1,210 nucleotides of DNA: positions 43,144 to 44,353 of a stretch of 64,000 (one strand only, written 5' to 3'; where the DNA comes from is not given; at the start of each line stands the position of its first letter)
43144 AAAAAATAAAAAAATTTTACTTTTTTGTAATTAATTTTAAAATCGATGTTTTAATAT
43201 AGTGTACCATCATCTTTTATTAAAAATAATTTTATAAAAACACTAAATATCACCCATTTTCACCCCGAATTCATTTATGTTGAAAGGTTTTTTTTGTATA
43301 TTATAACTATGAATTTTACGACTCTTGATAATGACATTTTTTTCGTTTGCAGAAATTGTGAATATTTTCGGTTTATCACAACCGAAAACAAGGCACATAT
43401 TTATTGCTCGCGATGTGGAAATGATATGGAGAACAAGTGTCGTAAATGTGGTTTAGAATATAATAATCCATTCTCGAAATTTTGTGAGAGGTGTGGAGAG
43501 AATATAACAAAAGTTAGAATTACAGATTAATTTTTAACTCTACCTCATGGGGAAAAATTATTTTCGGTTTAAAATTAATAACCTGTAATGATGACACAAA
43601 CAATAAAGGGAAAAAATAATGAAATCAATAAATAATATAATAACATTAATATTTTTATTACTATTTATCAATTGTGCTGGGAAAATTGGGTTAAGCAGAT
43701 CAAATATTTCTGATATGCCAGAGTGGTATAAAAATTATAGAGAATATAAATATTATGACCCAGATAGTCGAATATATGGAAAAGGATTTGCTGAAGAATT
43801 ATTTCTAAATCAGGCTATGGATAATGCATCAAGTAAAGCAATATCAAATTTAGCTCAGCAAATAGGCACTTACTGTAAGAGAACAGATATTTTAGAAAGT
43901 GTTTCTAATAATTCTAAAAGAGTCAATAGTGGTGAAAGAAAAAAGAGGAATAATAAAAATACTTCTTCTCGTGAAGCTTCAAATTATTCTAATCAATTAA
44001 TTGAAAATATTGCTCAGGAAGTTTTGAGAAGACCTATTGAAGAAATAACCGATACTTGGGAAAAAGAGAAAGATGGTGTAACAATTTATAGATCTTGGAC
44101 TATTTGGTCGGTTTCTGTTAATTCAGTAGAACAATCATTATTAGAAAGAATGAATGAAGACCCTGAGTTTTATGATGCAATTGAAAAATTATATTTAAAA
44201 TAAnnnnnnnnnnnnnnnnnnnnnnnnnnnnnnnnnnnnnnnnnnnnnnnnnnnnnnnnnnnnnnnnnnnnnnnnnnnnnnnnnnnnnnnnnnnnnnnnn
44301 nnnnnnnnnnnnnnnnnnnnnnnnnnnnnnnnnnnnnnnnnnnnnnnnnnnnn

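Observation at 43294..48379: Uncharacterised five-gene envelope module downstream of the regulator/repeat block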

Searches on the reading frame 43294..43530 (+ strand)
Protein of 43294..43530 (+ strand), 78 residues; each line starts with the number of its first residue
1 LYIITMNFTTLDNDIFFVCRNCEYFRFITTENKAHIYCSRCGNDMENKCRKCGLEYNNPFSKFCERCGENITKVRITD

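Call 4: search_protein_families(library=pfam, proteins=[window:43294-43530:+], max_evalue=1)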
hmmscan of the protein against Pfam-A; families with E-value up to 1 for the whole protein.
window:43294-43530:+ (78 aa): 25 families
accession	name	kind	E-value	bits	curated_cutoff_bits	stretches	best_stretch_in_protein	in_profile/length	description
PF12773.13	DZR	-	5.7e-05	23.6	27.3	1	19-68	1-45/45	Double zinc ribbon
PF14803.11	Zn_ribbon_Nudix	-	0.00027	21.2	25.6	1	62-75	1-13/34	Nudix N-terminal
PF17032.10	Zn_ribbon_15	-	0.0023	19.1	28.9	2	48-72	39-63/73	zinc-ribbon family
PF19134.6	DUF5817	-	0.0029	18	31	1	18-44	5-30/57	Domain of unknown function (DUF5817)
PF01155.25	HypA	-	0.0053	17.2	28.9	0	15-44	69-95/112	Hydrogenase/urease nickel incorporation, metallochaperone, hypA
PF13240.11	Zn_Ribbon_1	-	0.007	16.6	25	1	48-68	1-20/23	zinc-ribbon domain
PF01907.25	Ribosomal_L37e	-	0.0091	16.5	27.6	1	31-53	11-37/53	Ribosomal protein L37e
PF07191.17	Zn_ribbon_6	-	0.013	15.9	25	1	17-76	17-64/67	Double zinc ribbon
PF13248.11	Zn_ribbon_3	-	0.015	15.2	27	1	35-54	2-24/26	zinc-ribbon domain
PF08271.17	Zn_Ribbon_TF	-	0.017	15.1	29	1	17-43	1-27/43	TFIIB zinc-binding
PF08772.16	Zn_ribbon_NOB1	-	0.026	15.1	24.9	1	48-73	10-36/72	Nin one binding (NOB1) Zn-ribbon like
PF10083.14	DUF2321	-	0.053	13.6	24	1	29-55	20-46/157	Uncharacterized protein conserved in bacteria (DUF2321)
PF01258.23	zf-dskA_traR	-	0.062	13.7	24.9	1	60-75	3-17/36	Prokaryotic dksA/traR C4-type zinc finger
PF09723.15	Zn_ribbon_8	-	0.078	13.5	34.4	1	17-45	6-37/41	Zinc ribbon domain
PF21362.3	Sina_RING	-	0.12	12.9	29.3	1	33-52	17-35/35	E3 ubiquitin-protein ligase sina/sinah, RING finger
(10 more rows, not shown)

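Call 7: search_protein_families(library=ncbifam, proteins=[window:43294-43530:+], max_evalue=0.1)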
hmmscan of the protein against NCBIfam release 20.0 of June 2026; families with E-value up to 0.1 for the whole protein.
window:43294-43530:+ (78 aa): 2 families
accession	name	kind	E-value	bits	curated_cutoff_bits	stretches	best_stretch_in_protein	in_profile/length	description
NF003214.0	PRK04179.1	equivalog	0.03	14.2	71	0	48-68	19-39/62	50S ribosomal protein L37e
NF001658.0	PRK00423.1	subfamily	0.046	12.8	384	1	17-56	14-53/312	transcription initiation factor IIB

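Call 67: search_protein_families(library=padloc, proteins=[window:43294-43530:+], max_evalue=0.01)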
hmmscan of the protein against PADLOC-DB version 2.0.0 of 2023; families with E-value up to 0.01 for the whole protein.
window:43294-43530:+ (78 aa): 1 family
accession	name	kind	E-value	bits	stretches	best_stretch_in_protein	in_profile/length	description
PDLC05059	PDC-S64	-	0.0045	14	1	17-63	262-309/339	-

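Call 77: search_protein_families(library=phrogs, proteins=[window:43294-43530:+], max_evalue=0.01)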
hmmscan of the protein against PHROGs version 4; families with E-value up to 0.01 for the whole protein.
window:43294-43530:+ (78 aa): 0 families

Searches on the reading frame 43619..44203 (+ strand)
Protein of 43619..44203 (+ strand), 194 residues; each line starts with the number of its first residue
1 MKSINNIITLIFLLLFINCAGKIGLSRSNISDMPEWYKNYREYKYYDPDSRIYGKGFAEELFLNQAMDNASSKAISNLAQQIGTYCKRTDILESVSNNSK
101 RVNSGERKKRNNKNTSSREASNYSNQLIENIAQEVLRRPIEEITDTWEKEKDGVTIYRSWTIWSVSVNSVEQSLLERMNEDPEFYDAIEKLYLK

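Call 4: search_protein_families(library=pfam, proteins=[window:43619-44203:+], max_evalue=1)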
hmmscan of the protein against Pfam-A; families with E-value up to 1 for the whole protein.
window:43619-44203:+ (194 aa): 2 families
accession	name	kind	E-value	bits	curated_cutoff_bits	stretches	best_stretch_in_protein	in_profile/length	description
PF02169.21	LPP20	-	0.006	17.4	25.9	1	34-152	1-88/97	LPP20 lipoprotein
PF04574.18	DUF592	-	0.045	14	24.5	1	49-130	34-115/153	Protein of unknown function (DUF592)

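Call 7: search_protein_families(library=ncbifam, proteins=[window:43619-44203:+], max_evalue=0.1)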
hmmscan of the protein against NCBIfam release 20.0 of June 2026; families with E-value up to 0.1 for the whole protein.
window:43619-44203:+ (194 aa): 2 families
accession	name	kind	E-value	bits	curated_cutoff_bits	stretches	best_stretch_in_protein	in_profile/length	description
NF011889.0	PRK15362.1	equivalog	0.023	13.4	540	1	56-140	266-346/476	type III secretion system translocon protein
TIGR04106.1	cas8c_GSU0052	equivalog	0.029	14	125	1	74-172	52-147/282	type I-G CRISPR-associated protein Cas8g2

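Call 18: find_related_loci(query=A2, collection=genome_contigs, flank=10000)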
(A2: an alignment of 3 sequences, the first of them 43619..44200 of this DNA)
Query A2 (194 aa) in genome_contigs; peptide patterns used: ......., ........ (x = any residue, [..] = any of these).
38 stretches matched a pattern, but none encodes a relative of the query by tblastn (E <= 1e-3).

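Call 56: search_solved_structures(query=A6, max_evalue=10)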
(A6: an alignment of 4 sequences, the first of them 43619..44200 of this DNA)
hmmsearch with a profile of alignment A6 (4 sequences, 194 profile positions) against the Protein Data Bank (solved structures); distinct sequences matched with E-value up to 10: 0.

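Call 57: find_homologous_proteins(query=A6, max_evalue=0.001)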
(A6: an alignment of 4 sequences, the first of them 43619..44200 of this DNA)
Query A6 (4 sequences) (194 aa, profile of the alignment): 10 proteins with E <= 0.001 among 2842 candidates.
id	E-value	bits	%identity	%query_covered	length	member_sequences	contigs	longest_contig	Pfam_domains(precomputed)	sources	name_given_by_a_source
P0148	1.9e-103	362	53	99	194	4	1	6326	-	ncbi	-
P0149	4.2e-103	361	56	99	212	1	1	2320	-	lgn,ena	-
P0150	1.8e-102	359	99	100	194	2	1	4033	-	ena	-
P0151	4.5e-96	338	57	99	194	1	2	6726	-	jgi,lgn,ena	-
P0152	4.8e-94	331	42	100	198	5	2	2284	-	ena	-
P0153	1.5e-90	320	64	100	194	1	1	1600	-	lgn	-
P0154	2.3e-90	319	63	100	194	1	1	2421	-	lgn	-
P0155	4.1e-86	306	62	100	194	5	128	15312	-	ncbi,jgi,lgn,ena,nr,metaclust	ncbi:MAG: hypothetical protein HOK94_05535 [Candidatus Marinimicrobia bacterium]|jgi:hypothetical pr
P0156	3.4e-78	280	42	100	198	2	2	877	-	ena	-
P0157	7.3e-43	164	62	55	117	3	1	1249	-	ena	-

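Call 58: find_encoding_contigs(protein=P0155, flank=10000, max_places=5)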
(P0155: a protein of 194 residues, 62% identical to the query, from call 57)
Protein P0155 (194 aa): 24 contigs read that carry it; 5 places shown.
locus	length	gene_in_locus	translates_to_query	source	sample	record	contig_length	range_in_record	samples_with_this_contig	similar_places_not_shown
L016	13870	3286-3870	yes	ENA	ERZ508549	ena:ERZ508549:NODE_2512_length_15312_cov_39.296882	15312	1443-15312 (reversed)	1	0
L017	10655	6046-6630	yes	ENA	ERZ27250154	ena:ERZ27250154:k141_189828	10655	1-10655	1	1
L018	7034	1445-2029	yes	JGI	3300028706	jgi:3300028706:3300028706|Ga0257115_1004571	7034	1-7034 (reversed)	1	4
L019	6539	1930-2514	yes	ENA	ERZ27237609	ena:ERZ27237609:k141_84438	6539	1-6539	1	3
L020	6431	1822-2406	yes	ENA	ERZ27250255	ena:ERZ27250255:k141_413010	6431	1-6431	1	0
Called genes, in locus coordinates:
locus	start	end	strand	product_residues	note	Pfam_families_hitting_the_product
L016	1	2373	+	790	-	?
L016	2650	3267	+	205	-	-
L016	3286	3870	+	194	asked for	-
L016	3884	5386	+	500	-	-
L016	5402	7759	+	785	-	PF09430:EMC7_beta-sandw (weak), PF13620:CarboxypepD_reg, PF13715:CarbopepD_reg_2, PF22904:NOMO1-like_2nd (weak), PF19190:BACON_2, PF19190:BACON_2, PF00041:fn3 (weak), PF16656:Pur_ac_phosph_N (weak), +2 more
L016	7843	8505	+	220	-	-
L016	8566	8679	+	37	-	-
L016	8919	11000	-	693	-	PF17191:RecG_wedge, PF01336:tRNA_anti-codon, PF00270:DEAD, PF04851:ResIII, PF00271:Helicase_C, PF22590:Cas3-like_C_2 (weak), PF19833:RecG_dom3_C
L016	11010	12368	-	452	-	PF13598:DUF4139 (weak)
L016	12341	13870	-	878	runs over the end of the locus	PF00133:tRNA-synt_1, PF13603:tRNA-synt_1_2, PF09334:tRNA-synt_1g, PF00133:tRNA-synt_1, PF08264:Anticodon_1, PF10458:Val_tRNA-synt_C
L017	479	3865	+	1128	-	PF13191:AAA_16 (weak), PF13401:AAA_22, PF13428:TPR_14 (faint)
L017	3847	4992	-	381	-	PF13173:AAA_14, PF13401:AAA_22 (faint), PF13635:DUF4143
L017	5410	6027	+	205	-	-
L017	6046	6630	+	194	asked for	-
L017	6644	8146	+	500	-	-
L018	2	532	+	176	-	?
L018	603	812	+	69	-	PF09297:Zn_ribbon_NUD (faint), PF12773:DZR (faint), PF13248:Zn_ribbon_3 (faint)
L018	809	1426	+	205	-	-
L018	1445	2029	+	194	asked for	-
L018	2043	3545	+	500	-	-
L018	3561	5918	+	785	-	PF09430:EMC7_beta-sandw (weak), PF13620:CarboxypepD_reg, PF13715:CarbopepD_reg_2, PF22904:NOMO1-like_2nd (weak), PF19190:BACON_2, PF19190:BACON_2, PF00041:fn3 (weak), PF16656:Pur_ac_phosph_N (weak), +2 more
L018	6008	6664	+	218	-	-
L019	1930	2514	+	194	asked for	-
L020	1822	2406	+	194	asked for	-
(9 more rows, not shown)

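Call 59: find_encoding_contigs(protein=P0151, flank=10000, max_places=3)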
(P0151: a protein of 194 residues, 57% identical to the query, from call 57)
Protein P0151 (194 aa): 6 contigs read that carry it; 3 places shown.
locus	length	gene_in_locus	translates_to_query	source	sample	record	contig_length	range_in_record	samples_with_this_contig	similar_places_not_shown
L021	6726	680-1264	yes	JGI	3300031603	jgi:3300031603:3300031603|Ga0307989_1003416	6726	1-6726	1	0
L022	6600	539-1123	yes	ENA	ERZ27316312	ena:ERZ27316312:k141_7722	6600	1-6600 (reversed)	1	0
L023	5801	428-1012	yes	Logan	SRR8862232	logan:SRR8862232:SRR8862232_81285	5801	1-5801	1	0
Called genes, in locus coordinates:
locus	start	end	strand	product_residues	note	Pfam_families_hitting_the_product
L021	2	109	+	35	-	?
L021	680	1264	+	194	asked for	-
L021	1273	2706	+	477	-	-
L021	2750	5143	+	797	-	PF13620:CarboxypepD_reg, PF13715:CarbopepD_reg_2, PF19190:BACON_2, PF22076:Cep192_D6 (faint), PF19190:BACON_2, PF00041:fn3, PF14870:PSII_BNR (weak)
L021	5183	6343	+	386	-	PF11873:Mltc_N, PF19489:SLT_4 (faint), PF01464:SLT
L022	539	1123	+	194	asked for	-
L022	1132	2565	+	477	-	-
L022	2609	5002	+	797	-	PF13620:CarboxypepD_reg, PF13715:CarbopepD_reg_2, PF19190:BACON_2, PF22076:Cep192_D6 (faint), PF19190:BACON_2, PF00041:fn3, PF14870:PSII_BNR (weak)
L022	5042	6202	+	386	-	PF11873:Mltc_N, PF19489:SLT_4 (faint), PF01464:SLT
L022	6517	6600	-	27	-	?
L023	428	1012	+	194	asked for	-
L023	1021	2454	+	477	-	-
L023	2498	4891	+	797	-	PF13620:CarboxypepD_reg, PF13715:CarbopepD_reg_2, PF19190:BACON_2, PF22076:Cep192_D6 (faint), PF19190:BACON_2, PF00041:fn3, PF14870:PSII_BNR (weak)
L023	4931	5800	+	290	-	?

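Call 67: search_protein_families(library=padloc, proteins=[window:43619-44203:+], max_evalue=0.01)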
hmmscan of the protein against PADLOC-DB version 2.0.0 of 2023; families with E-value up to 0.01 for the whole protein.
window:43619-44203:+ (194 aa): 1 family
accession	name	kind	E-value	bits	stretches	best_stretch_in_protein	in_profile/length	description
PDLC00996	Cas8g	-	0.0077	14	1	74-172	52-147/282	"CRISPR-associated protein GSU0052/csb3, Dpsyc system"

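Call 77: search_protein_families(library=phrogs, proteins=[window:43619-44203:+], max_evalue=0.01)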
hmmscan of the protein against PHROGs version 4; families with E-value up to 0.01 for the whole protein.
window:43619-44203:+ (194 aa): 0 families

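Call 79: search_protein_families(library=pfam, proteins=[L018:809-1426:+, L018:6002-6664:+, L018:1445-2029:+, L018:2043-3545:+, L021:5183-6343:+], max_evalue=0.1)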
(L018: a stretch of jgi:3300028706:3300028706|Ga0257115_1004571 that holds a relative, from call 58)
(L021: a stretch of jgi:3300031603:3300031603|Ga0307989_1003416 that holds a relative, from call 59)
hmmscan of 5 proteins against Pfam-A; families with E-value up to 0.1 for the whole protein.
L018:809-1426:+ (205 aa): 1 family
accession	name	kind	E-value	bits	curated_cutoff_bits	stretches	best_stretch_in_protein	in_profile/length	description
PF18705.7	DUF5643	-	0.021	15.2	34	1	4-56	14-63/115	Family of unknown function (DUF5643)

L018:6002-6664:+ (220 aa): 1 family
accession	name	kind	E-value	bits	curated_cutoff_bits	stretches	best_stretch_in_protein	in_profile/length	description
PF02463.25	SMC_N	-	0.087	12.7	40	0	112-193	55-134/220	RecF/RecN/SMC N terminal domain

L018:1445-2029:+ (194 aa): 2 families
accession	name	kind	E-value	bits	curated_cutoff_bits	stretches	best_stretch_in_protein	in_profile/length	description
PF02169.21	LPP20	-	0.00017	22.4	25.9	1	34-150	1-86/97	LPP20 lipoprotein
PF04340.18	DUF484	-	0.039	14.2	24.2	1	39-172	10-135/219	Protein of unknown function, DUF484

L018:2043-3545:+ (500 aa): 2 families
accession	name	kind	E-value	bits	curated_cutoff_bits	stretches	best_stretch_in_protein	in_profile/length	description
PF18935.5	DUF5683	-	0.0013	19.2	26.7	1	162-232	9-90/151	Family of unknown function (DUF5683)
PF16548.10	FlgT_N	-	0.0026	18.7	28.8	1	42-87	13-56/87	Flagellar assembly protein T, N-terminal domain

L021:5183-6343:+ (386 aa): 3 families
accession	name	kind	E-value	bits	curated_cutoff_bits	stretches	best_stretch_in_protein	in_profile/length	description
PF01464.25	SLT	-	1.3e-23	83.2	21.3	1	219-338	4-110/117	Transglycosylase SLT domain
PF11873.13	Mltc_N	-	2e-11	44.4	22.6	1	62-212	10-160/161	Membrane-bound lytic murein transglycosylase C, N-terminal domain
PF19489.4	SLT_4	-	1.5e-05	25.2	27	1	211-276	31-94/184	Transglycosylase SLT domain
